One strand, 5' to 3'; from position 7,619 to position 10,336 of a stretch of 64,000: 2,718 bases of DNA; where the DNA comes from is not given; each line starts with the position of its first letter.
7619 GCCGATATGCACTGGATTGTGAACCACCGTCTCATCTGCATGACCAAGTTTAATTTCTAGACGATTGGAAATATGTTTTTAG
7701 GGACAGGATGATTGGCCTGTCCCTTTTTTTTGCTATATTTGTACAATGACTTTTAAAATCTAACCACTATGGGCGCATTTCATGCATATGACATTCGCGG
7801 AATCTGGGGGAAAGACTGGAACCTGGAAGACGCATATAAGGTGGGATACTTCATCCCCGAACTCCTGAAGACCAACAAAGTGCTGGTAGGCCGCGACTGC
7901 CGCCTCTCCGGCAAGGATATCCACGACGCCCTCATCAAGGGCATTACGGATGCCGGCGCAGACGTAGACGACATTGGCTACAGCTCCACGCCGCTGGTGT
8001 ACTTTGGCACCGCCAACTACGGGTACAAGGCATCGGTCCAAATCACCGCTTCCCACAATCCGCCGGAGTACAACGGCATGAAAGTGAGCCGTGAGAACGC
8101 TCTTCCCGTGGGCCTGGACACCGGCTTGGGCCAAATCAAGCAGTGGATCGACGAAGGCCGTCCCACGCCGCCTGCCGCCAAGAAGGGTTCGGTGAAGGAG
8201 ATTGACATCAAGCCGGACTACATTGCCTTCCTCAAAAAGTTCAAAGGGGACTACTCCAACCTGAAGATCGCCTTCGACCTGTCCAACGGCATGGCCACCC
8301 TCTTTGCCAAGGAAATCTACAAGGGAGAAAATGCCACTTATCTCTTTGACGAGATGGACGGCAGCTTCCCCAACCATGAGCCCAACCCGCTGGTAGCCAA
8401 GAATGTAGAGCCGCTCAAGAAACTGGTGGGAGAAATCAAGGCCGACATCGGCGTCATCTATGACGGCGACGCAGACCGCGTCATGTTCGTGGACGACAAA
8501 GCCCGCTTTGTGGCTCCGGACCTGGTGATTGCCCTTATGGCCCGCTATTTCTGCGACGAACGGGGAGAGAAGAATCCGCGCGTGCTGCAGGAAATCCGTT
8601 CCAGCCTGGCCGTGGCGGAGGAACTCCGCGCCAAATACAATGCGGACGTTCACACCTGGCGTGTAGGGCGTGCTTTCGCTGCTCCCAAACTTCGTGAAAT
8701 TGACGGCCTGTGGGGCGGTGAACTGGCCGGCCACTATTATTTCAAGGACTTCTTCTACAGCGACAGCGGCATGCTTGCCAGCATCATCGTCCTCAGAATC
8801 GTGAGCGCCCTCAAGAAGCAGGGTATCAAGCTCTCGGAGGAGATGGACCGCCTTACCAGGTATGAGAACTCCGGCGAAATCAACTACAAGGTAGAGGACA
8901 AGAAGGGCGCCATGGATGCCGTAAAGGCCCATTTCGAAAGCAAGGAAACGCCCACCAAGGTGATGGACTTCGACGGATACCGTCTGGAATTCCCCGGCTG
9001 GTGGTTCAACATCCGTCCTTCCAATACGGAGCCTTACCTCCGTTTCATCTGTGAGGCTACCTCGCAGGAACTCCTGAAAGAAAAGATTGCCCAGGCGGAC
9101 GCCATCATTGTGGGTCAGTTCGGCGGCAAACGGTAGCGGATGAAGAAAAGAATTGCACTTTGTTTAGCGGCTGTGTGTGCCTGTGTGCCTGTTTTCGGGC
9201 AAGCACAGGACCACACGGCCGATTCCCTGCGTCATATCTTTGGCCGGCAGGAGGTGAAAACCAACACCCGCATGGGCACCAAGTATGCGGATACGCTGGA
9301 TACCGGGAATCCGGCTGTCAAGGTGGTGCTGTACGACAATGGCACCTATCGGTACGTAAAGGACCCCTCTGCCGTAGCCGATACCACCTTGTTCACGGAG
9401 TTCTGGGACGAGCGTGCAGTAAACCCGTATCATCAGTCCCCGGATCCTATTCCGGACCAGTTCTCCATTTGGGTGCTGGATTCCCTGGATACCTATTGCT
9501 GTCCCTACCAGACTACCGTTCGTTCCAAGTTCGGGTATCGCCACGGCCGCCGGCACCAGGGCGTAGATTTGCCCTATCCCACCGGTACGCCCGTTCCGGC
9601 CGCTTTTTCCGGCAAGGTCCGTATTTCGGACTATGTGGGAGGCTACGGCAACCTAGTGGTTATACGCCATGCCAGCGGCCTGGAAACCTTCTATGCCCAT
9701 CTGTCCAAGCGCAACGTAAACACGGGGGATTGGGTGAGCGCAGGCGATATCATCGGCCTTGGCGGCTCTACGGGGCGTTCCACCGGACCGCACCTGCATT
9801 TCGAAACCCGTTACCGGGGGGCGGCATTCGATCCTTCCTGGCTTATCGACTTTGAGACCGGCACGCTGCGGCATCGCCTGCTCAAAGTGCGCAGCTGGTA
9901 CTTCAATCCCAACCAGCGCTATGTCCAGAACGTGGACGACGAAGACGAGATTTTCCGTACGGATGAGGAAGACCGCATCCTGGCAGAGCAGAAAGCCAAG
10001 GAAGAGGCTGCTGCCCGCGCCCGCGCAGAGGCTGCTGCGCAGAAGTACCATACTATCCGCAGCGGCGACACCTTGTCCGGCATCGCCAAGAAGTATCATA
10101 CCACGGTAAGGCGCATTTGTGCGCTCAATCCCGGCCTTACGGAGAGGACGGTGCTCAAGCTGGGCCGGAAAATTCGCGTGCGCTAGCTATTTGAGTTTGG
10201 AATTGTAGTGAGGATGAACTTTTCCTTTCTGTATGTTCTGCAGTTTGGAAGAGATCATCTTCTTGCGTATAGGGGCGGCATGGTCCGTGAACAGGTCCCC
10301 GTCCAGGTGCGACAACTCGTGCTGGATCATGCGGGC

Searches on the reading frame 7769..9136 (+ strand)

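Call 7: search_protein_families(library=pfam, proteins=[window:7769-9136:+], max_evalue=0.01)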
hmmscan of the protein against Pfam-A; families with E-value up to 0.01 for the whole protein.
window:7769-9136:+ (455 aa): 4 families
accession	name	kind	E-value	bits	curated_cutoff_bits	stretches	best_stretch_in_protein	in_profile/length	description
PF02878.22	PGM_PMM_I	-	1.2e-30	106.4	22.5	1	3-118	3-123/138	Phosphoglucomutase/phosphomannomutase, alpha/beta/alpha domain I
PF02879.22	PGM_PMM_II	-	2.8e-16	60.3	29.3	1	161-243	17-101/103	Phosphoglucomutase/phosphomannomutase, alpha/beta/alpha domain II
PF02880.22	PGM_PMM_III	-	9.6e-16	58.4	20.7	1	250-363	2-113/115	Phosphoglucomutase/phosphomannomutase, alpha/beta/alpha domain III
PF00408.26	PGM_PMM_IV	-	1.1e-11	45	23.1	1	370-438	1-60/68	Phosphoglucomutase/phosphomannomutase, C-terminal domain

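Call 8: search_protein_families(library=ncbifam, proteins=[window:7769-9136:+], max_evalue=0.01)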
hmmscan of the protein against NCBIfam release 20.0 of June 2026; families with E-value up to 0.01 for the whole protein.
window:7769-9136:+ (455 aa): 7 families
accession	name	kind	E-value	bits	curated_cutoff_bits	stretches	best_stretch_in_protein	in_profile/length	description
NF007088.0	PRK09542.1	equivalog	8.4e-104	348.1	618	1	4-448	12-454/456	phosphomannomutase/phosphoglucomutase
TIGR03990.1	Arch_GlmM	equivalog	8.7e-95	318.2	439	1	4-443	4-440/444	phosphoglucosamine mutase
NF011943.0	PRK15414.1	subfamily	1.2e-77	261.9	801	1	3-439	6-445/456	phosphomannomutase CpsG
NF046027.1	PhglucPhmanMutPgmG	equivalog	3.7e-74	250.1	600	1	5-444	11-447/460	phosphoglucomutase/phosphomannomutase PgmG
TIGR01455.1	glmM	equivalog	1.5e-53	182.1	447.55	1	23-442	21-435/442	phosphoglucosamine mutase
NF005737.0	PRK07564.1-1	equivalog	0.00013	20.7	378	1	165-259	206-303/543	alpha-D-glucose phosphate-specific phosphoglucomutase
TIGR01132.1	pgm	equivalog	0.0029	16.1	778.05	0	381-448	476-541/546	phosphoglucomutase (alpha-D-glucose-1,6-bisphosphate-dependent)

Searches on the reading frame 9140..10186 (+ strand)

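Call 7: search_protein_families(library=pfam, proteins=[window:9140-10186:+], max_evalue=0.01)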
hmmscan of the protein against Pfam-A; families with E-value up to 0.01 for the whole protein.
window:9140-10186:+ (348 aa): 2 families
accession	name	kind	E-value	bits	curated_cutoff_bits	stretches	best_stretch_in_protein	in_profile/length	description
PF01551.29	Peptidase_M23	-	3.6e-33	114.1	28.7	1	138-232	2-96/96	Peptidase family M23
PF01476.26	LysM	-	6.2e-12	45.7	20.9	1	304-347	1-42/43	LysM domain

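Call 8: search_protein_families(library=ncbifam, proteins=[window:9140-10186:+], max_evalue=0.01)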
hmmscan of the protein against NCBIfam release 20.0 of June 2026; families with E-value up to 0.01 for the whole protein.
window:9140-10186:+ (348 aa): 19 families
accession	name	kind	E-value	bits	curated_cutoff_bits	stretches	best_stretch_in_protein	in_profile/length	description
NF050804.1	CellDivDipMCaul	equivalog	3.7e-29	102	900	2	120-229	508-619/634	cell division endopeptidase DipM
NF008652.0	PRK11649.1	equivalog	1.1e-26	93.5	341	1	138-229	312-403/439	murein DD-endopeptidase MepM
NF053825.1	PdgNdpepShyA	equivalog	4.6e-23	81.6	700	1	138-231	295-388/425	peptidoglycan DD-endopeptidase ShyA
NF052336.1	PdgHdaseHSB100310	equivalog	1.8e-22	80.1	500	1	117-227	33-145/316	peptidoglycan hydrolase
NF040883.1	amid_act_ActS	equivalog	9.2e-22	77.5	375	1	121-233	119-230/242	amidase activator ActS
NF052530.1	Heli_ShapePgp3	exception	1.3e-21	76.9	300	1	138-236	166-264/270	peptidoglycan metallopeptidase Pgp3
NF053824.1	PdgNdpepShyC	equivalog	5.8e-21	74.9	700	1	137-226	294-383/429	peptidoglycan DD-endopeptidase ShyC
NF041208.1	celldiv_DipM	equivalog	6.5e-18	65.1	740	1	122-233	301-414/419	cell division endopeptidase DipM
NF008644.1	PRK11637.1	equivalog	4e-16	59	270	1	125-234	270-382/385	murein hydrolase activator EnvC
NF052529.1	PG_M23_Pgp6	exception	3.9e-15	55.5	600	1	139-233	335-429/452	peptidoglycan metallopeptidase Pgp6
NF047755.1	LIC_10271_M23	exception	1.2e-14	54.5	180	2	136-207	114-185/207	LIC_10271 family cell wall hydrolase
NF053738.1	S2SprSpoIIQBc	equivalog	1.5e-12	47.6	250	1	140-237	123-224/232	stage II sporulation protein SpoIIQ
NF008123.1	PRK10871.1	equivalog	1.6e-12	47.6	311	1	122-232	249-358/365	murein hydrolase activator NlpD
NF047657.1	CellWlHdaseLepto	equivalog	1.9e-09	37.3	400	1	137-233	126-217/221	hypothetical protein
NF004799.0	PRK06148.1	subfamily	5.2e-07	28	1128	1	137-226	439-540/1015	hypothetical protein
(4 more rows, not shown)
